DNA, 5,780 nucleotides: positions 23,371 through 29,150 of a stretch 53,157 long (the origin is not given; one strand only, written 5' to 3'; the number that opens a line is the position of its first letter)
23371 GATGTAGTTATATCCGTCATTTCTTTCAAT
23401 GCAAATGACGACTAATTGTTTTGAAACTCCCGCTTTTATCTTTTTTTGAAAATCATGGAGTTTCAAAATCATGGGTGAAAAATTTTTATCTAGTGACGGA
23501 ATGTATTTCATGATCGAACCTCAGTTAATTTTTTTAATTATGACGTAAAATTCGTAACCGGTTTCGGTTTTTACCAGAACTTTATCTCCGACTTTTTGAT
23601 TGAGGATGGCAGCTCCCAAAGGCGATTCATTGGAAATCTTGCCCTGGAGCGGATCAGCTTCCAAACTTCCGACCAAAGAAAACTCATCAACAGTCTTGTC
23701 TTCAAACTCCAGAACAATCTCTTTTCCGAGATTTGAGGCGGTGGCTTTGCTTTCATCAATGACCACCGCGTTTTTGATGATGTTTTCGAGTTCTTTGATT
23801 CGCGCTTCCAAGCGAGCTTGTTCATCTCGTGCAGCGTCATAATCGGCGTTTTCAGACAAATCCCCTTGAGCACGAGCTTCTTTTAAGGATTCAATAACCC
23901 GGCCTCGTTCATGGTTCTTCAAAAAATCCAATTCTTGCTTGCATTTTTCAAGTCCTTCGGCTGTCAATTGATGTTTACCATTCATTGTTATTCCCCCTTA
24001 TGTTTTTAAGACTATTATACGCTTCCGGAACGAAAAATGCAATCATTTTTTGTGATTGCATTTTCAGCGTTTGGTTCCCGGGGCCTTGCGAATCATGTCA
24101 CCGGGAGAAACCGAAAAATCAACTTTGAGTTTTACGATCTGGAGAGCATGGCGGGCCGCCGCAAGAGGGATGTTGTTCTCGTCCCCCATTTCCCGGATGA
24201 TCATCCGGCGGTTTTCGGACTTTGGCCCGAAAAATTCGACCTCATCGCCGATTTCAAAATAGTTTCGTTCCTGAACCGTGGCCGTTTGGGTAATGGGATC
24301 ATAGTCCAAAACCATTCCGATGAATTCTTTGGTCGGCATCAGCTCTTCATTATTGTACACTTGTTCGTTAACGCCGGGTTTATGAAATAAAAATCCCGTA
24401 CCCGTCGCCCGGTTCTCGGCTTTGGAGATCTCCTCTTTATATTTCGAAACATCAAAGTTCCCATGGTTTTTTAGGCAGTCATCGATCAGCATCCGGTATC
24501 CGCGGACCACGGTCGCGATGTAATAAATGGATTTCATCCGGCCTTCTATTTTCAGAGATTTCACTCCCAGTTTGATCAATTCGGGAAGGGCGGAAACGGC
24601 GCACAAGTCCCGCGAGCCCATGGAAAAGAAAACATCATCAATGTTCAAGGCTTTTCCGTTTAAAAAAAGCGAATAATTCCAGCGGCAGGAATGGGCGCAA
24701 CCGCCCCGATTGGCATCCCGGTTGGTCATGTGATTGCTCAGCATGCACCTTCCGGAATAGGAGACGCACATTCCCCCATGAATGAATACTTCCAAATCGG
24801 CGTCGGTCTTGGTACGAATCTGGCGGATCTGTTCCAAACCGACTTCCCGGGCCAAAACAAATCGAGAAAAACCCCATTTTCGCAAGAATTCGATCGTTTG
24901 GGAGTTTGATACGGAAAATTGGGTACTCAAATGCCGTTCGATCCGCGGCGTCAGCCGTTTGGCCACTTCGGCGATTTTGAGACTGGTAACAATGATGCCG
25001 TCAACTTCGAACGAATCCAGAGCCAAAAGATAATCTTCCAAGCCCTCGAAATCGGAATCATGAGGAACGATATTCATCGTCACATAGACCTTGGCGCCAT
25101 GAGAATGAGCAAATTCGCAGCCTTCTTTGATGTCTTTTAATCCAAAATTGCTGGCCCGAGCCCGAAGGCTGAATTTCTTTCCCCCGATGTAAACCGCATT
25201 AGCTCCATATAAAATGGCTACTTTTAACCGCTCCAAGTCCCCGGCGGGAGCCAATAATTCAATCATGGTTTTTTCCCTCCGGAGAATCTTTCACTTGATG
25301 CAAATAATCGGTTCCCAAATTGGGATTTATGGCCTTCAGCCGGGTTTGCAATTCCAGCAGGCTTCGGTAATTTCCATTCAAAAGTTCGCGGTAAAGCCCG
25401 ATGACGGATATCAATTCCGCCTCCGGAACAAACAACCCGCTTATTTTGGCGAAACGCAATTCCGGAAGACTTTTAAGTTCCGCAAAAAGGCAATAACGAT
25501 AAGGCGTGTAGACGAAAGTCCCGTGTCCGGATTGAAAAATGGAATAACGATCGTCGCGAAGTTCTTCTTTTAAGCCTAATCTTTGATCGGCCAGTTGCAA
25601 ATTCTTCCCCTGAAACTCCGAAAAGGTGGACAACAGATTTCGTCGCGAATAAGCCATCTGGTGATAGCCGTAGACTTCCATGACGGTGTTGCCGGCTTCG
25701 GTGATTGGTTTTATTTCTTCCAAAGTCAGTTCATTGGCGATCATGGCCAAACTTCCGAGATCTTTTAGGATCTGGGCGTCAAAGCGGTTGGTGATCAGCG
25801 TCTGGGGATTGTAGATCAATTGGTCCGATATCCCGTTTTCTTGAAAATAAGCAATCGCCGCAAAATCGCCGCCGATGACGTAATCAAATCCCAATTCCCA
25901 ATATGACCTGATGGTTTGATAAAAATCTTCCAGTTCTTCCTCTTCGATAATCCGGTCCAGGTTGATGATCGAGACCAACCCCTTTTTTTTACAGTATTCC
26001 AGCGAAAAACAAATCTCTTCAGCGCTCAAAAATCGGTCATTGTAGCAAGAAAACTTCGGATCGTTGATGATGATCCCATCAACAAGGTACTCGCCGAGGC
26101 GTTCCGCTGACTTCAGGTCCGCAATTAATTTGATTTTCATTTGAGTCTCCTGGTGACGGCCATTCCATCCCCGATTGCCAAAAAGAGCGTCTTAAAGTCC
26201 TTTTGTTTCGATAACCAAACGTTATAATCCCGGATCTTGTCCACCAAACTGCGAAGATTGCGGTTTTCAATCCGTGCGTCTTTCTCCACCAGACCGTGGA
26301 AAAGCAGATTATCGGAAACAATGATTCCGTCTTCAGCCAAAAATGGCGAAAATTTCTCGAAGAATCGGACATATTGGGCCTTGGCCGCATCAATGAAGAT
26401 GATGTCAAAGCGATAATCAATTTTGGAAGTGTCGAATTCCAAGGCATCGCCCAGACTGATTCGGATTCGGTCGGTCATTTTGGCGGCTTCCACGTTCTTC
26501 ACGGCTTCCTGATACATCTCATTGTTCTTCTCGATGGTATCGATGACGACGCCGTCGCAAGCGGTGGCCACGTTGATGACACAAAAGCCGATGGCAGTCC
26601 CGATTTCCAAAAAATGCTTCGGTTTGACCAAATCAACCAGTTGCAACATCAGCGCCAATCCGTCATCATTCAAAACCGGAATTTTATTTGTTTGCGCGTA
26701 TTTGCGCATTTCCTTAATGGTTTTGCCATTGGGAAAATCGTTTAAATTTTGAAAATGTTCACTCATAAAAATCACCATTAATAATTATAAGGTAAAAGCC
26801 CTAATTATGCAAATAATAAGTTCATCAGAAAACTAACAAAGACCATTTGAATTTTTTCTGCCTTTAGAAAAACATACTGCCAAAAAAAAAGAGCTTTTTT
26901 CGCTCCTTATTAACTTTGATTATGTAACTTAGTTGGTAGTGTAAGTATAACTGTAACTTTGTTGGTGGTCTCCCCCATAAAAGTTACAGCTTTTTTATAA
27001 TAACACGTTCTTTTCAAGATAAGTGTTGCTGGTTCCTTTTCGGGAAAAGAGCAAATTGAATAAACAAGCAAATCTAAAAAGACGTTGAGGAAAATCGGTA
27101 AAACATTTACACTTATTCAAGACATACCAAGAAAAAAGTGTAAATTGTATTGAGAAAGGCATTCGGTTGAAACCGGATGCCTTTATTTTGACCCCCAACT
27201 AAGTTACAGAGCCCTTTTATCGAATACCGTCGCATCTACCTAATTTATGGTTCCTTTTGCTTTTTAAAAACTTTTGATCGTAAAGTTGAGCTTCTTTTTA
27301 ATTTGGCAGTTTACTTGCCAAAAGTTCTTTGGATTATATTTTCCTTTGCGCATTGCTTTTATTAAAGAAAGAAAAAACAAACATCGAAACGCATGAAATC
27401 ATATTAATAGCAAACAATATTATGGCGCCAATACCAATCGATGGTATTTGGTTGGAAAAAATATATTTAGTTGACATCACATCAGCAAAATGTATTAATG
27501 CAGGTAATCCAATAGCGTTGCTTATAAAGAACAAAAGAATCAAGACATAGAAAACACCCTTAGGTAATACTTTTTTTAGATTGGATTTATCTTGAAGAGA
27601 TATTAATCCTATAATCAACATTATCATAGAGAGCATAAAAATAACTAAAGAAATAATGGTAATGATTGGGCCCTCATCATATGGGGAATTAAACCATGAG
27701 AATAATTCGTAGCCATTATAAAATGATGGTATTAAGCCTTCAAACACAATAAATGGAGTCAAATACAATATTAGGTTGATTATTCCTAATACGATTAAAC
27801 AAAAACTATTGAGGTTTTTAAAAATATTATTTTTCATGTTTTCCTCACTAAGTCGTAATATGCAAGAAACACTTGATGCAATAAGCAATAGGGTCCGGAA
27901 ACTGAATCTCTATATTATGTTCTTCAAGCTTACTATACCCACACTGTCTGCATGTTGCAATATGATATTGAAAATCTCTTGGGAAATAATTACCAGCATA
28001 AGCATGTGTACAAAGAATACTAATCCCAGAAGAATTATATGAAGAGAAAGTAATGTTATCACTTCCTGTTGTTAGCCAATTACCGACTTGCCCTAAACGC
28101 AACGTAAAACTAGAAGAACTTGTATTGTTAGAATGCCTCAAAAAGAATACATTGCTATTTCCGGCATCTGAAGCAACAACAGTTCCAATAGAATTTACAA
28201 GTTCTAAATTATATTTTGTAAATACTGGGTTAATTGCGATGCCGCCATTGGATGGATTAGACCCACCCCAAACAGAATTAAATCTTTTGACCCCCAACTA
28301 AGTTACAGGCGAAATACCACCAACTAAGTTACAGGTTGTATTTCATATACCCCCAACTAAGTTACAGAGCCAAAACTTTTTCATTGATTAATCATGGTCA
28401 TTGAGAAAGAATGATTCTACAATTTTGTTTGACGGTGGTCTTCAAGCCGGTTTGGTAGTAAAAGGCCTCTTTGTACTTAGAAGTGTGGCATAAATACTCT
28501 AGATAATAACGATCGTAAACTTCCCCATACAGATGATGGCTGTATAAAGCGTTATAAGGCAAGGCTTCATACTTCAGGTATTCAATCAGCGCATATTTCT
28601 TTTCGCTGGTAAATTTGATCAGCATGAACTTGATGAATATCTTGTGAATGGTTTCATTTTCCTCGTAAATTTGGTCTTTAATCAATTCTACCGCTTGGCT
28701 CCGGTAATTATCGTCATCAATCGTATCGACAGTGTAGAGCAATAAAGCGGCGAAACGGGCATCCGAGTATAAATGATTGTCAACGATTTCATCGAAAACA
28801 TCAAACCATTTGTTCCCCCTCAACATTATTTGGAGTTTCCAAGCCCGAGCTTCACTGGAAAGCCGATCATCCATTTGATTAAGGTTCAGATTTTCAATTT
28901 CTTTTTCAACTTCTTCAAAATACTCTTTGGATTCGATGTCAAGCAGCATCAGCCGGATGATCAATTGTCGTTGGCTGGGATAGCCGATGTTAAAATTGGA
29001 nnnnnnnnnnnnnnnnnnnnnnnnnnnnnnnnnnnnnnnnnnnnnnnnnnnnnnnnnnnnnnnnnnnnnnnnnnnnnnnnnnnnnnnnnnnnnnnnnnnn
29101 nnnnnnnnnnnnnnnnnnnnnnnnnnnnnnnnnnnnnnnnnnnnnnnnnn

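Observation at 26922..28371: Seven copies of an 18-28-bp repeat in both orientations bracket an AT-rich two-ORF module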

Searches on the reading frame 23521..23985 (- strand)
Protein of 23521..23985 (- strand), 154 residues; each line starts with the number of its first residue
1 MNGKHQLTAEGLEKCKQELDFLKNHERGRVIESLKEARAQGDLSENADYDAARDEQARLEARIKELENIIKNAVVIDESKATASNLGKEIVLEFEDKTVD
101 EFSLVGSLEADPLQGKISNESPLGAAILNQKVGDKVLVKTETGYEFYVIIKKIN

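Call 80: search_protein_families(library=pfam, proteins=[window:23521-23985:-], max_evalue=0.001)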
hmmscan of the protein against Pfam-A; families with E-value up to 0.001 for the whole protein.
window:23521-23985:- (154 aa): 2 families
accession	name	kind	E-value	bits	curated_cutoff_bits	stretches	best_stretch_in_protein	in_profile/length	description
PF03449.20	GreA_GreB_N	-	1.9e-28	98.9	24.5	1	6-75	2-71/71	Transcription elongation factor, N-terminal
PF01272.25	GreA_GreB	-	9.8e-17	61.2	26.9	1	86-153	8-75/77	Transcription elongation factor, GreA/GreB, C-term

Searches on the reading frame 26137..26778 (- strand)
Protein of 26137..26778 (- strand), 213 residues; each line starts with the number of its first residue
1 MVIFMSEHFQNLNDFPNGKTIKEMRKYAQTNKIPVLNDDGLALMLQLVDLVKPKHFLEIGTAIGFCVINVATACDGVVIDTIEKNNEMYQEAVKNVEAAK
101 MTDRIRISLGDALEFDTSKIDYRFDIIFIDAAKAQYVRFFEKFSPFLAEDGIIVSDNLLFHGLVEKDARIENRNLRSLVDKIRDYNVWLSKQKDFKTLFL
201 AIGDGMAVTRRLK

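Call 5: search_protein_families(library=pfam, proteins=[window:26137-26778:-], max_evalue=0.01)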
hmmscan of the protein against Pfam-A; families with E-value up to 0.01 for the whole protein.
window:26137-26778:- (213 aa): 8 families
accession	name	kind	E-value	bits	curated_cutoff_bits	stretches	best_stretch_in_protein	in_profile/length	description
PF01596.23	Methyltransf_3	-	3e-25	89.2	22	1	22-211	12-203/204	O-methyltransferase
PF13578.12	Methyltransf_24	-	3.5e-08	34.7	26.3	1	57-157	1-104/105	Methyltransferase domain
PF01135.25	PCMT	-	9.3e-06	26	20.3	1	41-132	62-151/210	Protein-L-isoaspartate(D-aspartate) O-methyltransferase (PCMT)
PF02353.26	CMAS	-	4.9e-05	23.2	27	1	42-157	52-166/273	Mycolic acid cyclopropane synthetase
PF13847.12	Methyltransf_31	-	7.8e-05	22.8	27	1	54-170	5-114/145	Methyltransferase domain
PF13649.12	Methyltransf_25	-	0.0018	19.4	27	1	57-151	2-97/97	Methyltransferase domain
PF02475.24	TRM5-TYW2_MTfase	-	0.0021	18.5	28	1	61-153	45-133/164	TRM5/TYW2 methyltransferase domain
PF04816.18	TrmK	-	0.0054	16.7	27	0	82-114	27-59/205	tRNA (adenine(22)-N(1))-methyltransferase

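Call 11: find_encoding_contigs(protein=window:26137-26778:-, flank=6000, max_places=10)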
Protein window:26137-26778:- (213 aa): 1 contig read that carries it; 1 place shown.
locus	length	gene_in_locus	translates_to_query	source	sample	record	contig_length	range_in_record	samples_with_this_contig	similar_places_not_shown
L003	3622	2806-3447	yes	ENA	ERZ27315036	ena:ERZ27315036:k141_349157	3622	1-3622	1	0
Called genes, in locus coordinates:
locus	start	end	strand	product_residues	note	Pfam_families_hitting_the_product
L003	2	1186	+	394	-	?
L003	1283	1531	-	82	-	-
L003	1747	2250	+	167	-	-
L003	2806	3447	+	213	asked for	PF01596:Methyltransf_3, PF01135:PCMT (weak), PF13578:Methyltransf_24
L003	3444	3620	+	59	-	?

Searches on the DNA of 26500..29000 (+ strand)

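Call 44: search_rna_families(source=window, start=26500, end=29000, threshold=evalue, max_evalue=1)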
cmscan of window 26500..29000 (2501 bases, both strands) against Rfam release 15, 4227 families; matches with E-value up to 1: 2.
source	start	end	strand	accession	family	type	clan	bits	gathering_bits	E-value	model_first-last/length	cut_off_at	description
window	28868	28916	-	RF01306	sR52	Gene; snRNA; snoRNA; CD-box;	-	20.2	50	0.31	1-60/60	no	Small nucleolar RNA sR52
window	28840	28908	+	RF01952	SOX2OT_exon2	Gene; lncRNA;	-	17.9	45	0.49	1-69/69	no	SOX2 overlapping transcript exon 2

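Call 46: search_dna_similar(query=window:26800-28400:+, collection=plasmids, mode=distant)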
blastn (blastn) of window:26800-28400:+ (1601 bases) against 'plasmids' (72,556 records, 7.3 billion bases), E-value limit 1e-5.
No match.

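Call 60: search_dna_similar(query=window:26800-28400:+, collection=phages, mode=distant)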
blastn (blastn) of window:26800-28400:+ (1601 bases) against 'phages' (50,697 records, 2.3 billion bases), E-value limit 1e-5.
No match.

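Call 77: search_dna_similar(query=window:27180-27218:-, collection=plasmids, mode=distant, max_evalue=10, max_rows=20)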
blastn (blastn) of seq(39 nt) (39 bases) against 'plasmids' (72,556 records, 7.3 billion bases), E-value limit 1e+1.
Records with a match: 2; places in all: 2; records where one place covers at least 80% of the query: 0.
Best place of each record, by identity: >=99% 2.
By first word of the organism name: Priestia 2.
By predicted mobility (MOB-suite, as given by PLSDB): mobilizable 1; non-mobilizable 1.
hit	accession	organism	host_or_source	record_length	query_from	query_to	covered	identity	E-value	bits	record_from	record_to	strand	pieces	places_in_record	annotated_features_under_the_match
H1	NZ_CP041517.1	Priestia aryabhattai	cell culture,soil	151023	19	36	46%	100.0%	6e+0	34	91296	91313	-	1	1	none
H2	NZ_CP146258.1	Priestia megaterium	Nicotiana tabacum L.,Cell ...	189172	19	36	46%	100.0%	6e+0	34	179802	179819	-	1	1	GNAT family N-acetyltransferase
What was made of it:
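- Tried and rejected: BLAST of the insert and the unit. blastn of the insert against plasmids and phages, and of the 39-nt unit against plasmids, found nothing (calls 46, 60, 77).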
